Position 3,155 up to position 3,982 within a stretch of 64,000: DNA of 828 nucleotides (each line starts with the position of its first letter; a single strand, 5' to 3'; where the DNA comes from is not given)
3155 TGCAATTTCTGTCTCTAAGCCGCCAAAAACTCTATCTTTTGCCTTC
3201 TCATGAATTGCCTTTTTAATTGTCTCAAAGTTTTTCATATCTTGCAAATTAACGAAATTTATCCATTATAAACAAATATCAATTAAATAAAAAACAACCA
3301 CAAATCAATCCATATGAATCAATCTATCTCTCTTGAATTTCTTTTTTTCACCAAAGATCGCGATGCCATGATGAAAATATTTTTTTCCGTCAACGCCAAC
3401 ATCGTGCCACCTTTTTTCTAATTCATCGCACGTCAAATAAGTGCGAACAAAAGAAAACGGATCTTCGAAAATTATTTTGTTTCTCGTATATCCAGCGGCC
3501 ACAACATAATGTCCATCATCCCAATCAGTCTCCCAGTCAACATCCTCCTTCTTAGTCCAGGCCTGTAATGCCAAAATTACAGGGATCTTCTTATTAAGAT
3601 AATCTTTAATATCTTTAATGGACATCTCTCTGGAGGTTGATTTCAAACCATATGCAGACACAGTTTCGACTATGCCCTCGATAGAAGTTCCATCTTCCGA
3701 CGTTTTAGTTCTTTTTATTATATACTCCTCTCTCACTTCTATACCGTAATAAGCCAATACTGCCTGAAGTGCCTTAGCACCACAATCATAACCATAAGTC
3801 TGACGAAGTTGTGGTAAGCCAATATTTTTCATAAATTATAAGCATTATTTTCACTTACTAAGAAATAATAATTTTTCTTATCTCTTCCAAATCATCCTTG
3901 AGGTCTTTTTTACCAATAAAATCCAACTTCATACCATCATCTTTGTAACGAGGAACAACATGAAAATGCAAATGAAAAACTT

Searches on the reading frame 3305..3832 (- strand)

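Call 22: search_protein_families(library=pfam, proteins=[window:3305-3832:-], max_evalue=0.01)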
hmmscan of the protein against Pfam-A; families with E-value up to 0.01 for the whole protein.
window:3305-3832:- (175 aa): 4 families
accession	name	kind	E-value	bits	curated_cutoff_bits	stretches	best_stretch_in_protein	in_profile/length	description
PF03412.21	Peptidase_C39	-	6.3e-19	68.6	22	1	9-144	5-123/133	Peptidase C39 family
PF13529.12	Peptidase_C39_2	-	6.8e-13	49.8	24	1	9-125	6-142/143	Peptidase_C39 like family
PF09778.15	Guanylate_cyc_2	-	1.2e-05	25.3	28.1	0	43-148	85-206/212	Guanylylate cyclase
PF11814.14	DUF3335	-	0.0031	17.5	25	0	53-126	100-166/206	Peptidase_C39 like family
